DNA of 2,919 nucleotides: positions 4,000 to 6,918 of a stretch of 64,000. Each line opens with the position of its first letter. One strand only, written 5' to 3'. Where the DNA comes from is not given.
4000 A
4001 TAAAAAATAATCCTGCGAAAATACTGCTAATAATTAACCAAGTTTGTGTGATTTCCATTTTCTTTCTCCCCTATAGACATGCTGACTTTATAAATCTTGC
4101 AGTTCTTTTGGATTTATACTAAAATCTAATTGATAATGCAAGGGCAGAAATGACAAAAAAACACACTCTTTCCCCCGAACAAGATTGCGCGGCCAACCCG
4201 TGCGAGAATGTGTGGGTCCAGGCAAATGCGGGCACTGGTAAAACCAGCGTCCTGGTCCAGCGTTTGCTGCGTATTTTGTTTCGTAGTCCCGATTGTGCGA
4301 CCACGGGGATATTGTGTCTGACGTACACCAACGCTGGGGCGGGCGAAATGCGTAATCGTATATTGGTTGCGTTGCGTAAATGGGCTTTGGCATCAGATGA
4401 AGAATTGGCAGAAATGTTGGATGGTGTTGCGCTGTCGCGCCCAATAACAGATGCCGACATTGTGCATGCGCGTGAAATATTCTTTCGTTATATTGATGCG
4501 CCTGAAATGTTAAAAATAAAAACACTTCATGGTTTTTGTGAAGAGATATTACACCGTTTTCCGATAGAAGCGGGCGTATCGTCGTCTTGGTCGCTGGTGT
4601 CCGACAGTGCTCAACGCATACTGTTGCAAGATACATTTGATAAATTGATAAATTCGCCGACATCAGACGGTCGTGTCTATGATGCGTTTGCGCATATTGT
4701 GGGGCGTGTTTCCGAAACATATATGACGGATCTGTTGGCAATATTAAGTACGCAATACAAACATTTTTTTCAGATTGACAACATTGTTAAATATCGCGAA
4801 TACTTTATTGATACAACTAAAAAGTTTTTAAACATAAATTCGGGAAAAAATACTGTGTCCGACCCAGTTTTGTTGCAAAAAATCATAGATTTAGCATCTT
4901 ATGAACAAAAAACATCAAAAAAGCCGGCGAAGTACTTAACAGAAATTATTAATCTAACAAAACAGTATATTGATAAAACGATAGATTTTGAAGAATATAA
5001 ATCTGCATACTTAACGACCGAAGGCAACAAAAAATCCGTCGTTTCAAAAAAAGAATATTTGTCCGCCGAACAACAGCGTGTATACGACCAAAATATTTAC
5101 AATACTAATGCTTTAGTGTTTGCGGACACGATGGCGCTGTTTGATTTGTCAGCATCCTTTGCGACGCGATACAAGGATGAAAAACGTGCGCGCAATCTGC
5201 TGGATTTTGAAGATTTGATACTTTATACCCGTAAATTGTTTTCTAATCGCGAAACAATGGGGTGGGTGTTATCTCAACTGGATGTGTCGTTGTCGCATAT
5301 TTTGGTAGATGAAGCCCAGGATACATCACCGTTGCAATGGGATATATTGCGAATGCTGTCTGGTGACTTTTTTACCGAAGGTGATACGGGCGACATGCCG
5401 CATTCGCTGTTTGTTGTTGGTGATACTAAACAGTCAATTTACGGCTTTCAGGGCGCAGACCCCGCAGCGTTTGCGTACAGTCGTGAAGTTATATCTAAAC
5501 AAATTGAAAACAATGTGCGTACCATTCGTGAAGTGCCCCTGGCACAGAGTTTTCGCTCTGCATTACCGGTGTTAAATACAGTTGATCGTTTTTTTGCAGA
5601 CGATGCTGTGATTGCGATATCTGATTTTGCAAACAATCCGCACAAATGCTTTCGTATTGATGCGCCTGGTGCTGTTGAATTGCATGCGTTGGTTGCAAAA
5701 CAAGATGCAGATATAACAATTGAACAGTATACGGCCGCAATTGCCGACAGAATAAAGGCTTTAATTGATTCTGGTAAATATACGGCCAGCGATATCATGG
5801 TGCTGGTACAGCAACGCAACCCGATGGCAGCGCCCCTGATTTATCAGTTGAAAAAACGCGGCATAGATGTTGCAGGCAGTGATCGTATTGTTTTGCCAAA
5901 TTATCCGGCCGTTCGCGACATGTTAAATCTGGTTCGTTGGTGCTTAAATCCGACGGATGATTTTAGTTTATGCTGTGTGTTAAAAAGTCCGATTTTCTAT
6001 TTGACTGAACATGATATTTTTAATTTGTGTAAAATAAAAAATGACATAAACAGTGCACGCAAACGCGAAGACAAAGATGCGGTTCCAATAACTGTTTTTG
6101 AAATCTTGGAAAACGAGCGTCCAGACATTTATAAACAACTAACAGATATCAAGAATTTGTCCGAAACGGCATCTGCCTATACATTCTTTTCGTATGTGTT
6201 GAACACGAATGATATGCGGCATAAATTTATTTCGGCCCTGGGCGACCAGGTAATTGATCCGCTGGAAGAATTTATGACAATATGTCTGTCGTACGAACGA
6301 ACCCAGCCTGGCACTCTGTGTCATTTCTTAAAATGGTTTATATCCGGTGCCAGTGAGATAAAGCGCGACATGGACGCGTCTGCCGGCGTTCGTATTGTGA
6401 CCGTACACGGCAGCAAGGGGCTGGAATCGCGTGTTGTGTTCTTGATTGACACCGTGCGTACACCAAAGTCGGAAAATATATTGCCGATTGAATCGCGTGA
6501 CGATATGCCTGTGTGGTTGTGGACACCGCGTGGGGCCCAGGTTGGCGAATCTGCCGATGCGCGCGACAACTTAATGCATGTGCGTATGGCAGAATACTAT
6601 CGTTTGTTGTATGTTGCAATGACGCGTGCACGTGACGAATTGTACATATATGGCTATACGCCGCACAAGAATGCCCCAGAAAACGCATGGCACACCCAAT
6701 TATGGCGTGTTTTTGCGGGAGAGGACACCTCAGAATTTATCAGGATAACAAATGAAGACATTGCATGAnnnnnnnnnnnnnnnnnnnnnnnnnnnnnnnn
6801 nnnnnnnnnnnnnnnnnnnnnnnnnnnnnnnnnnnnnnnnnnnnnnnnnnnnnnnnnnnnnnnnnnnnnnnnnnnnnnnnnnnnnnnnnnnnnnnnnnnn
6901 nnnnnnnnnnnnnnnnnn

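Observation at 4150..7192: addA is split: helicase part and PD-(D/E)xK nuclease domain in different frames with a 17-nt overlap and an RBS before the second ATG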

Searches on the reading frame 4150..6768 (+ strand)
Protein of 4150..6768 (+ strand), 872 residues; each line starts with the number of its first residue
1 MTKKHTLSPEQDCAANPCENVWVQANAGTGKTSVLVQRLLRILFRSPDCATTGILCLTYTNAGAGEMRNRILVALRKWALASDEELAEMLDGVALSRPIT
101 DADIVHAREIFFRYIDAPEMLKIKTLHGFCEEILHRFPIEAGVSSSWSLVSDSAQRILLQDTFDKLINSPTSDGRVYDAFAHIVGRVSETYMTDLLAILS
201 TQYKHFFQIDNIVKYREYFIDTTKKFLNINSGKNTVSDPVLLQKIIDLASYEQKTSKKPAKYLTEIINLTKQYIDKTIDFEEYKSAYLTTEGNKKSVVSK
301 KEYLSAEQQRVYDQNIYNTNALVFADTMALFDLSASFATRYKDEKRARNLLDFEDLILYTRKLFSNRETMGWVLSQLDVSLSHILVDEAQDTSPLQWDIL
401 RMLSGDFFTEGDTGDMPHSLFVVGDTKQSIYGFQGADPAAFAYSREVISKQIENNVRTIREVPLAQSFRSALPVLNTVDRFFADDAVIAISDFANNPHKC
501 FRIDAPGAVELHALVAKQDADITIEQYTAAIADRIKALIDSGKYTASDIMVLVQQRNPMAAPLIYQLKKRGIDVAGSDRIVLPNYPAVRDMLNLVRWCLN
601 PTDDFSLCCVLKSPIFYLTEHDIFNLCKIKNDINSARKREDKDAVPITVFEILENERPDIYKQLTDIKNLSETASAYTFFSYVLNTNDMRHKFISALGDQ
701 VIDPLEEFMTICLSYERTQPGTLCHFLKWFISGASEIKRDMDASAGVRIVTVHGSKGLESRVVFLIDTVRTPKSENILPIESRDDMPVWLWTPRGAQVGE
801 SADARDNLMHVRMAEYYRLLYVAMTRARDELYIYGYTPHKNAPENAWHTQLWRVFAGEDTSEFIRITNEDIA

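Call 6: search_protein_families(library=pfam, proteins=[window:4150-6768:+])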
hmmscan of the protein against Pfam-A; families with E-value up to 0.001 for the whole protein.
window:4150-6768:+ (872 aa): 5 families
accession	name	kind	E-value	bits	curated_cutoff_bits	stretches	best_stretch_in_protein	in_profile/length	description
PF00580.27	UvrD-helicase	-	1.6e-48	166.2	23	1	9-441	3-263/271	UvrD/REP helicase N-terminal domain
PF13361.12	UvrD_C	-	4.5e-22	79.4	25.6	1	524-833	50-345/350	UvrD-like helicase C-terminal domain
PF13538.12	UvrD_C_2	-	3.8e-10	39.9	27.4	1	813-834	31-52/52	UvrD-like helicase C-terminal domain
PF13245.12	AAA_19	-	1.1e-09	39.1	25.1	1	19-433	12-133/134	AAA domain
PF13087.12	AAA_12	-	0.00096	19.2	27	0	736-835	128-192/195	AAA domain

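Call 7: search_protein_families(library=ncbifam, proteins=[window:4150-6768:+])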
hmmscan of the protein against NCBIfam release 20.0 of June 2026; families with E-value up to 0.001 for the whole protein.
window:4150-6768:+ (872 aa): 15 families
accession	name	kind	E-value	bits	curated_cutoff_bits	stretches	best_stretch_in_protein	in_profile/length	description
TIGR02784.1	addA_alphas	equivalog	1.7e-198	662.5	860.75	1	10-862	2-896/1138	double-strand break repair helicase AddA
TIGR02785.1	addA_Gpos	equivalog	3.4e-64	217.3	707.65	2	254-850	260-893/1234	helicase-exonuclease AddAB subunit AddA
TIGR00609.1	recB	equivalog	1.5e-54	185.6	696.05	1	24-836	15-813/1175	exodeoxyribonuclease V subunit beta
NF010485.0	PRK13909.1-2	equivalog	3.1e-54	184.5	650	1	23-834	8-702/909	RecB-like helicase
TIGR01073.1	pcrA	equivalog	1.3e-48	165.9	911.2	2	335-766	167-568/725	DNA helicase PcrA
NF010487.0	PRK13909.1-4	equivalog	2.5e-43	148.5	759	2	23-600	9-528/924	RecB-like helicase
NF008743.0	PRK11773.1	equivalog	6.3e-31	107.5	965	2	339-481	175-296/720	DNA helicase II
TIGR01075.1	uvrD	equivalog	5.2e-30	104.4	1144.45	2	340-766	171-568/715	DNA helicase II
TIGR01074.1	rep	equivalog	2.1e-27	95.7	951.45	2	333-768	162-573/668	DNA helicase Rep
NF008128.0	PRK10876.1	equivalog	8.6e-25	86.6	1697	2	23-626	22-631/1181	exodeoxyribonuclease V subunit beta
NF010484.0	PRK13909.1-1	equivalog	2.2e-23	82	1074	1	23-457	10-422/945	RecB-like helicase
NF010486.0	PRK13909.1-3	equivalog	5.8e-23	80.8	1109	1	23-608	10-543/921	RecB-like helicase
NF008276.0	PRK11054.1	equivalog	1.3e-18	66.9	543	2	331-437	389-479/684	DNA helicase IV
NF008172.0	PRK10919.1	equivalog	3.7e-18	65.1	1168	1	338-485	168-294/673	DNA helicase Rep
NF041464.1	HelD_BACSU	equivalog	1.7e-08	32.9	419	1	345-489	517-637/779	RNA polymerase recycling motor HelD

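Call 9: find_encoding_contigs(protein=window:4150-6768:+, flank=6000, max_places=10)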
Protein window:4150-6768:+ (872 aa): 9 contigs read that carry it; 3 places shown.
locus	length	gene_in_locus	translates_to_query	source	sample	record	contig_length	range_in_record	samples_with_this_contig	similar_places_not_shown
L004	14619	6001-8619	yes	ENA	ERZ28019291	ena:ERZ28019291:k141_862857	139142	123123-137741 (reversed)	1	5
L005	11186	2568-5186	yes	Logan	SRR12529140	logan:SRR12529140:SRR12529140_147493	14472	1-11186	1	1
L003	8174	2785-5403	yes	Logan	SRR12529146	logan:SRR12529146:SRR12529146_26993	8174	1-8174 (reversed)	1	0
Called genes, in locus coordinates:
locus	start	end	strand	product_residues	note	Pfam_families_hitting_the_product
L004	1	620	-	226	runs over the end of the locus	PF02565:RecO_C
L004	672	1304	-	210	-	PF00163:Ribosomal_S4, PF01479:S4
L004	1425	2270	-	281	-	PF02811:PHP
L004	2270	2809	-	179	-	PF04011:LemA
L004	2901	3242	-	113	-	PF00313:CSD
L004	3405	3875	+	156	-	PF01668:SmpB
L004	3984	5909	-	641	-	PF04513:Baculo_PEP_C (faint)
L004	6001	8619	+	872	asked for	PF00580:UvrD-helicase, PF13245:AAA_19, PF13361:UvrD_C, PF13538:UvrD_C_2 (faint)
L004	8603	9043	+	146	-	-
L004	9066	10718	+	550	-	PF02463:SMC_N, PF13476:AAA_23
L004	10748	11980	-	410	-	PF13742:tRNA_anti_2, PF01336:tRNA_anti-codon, PF02601:Exonuc_VII_L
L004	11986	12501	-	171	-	-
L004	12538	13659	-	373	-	PF00814:TsaD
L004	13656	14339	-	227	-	PF07313:AmiA-like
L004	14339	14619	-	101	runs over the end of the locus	-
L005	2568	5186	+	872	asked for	PF00580:UvrD-helicase, PF13245:AAA_19, PF13361:UvrD_C, PF13538:UvrD_C_2 (faint)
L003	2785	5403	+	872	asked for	PF00580:UvrD-helicase, PF13245:AAA_19, PF13361:UvrD_C, PF13538:UvrD_C_2 (faint)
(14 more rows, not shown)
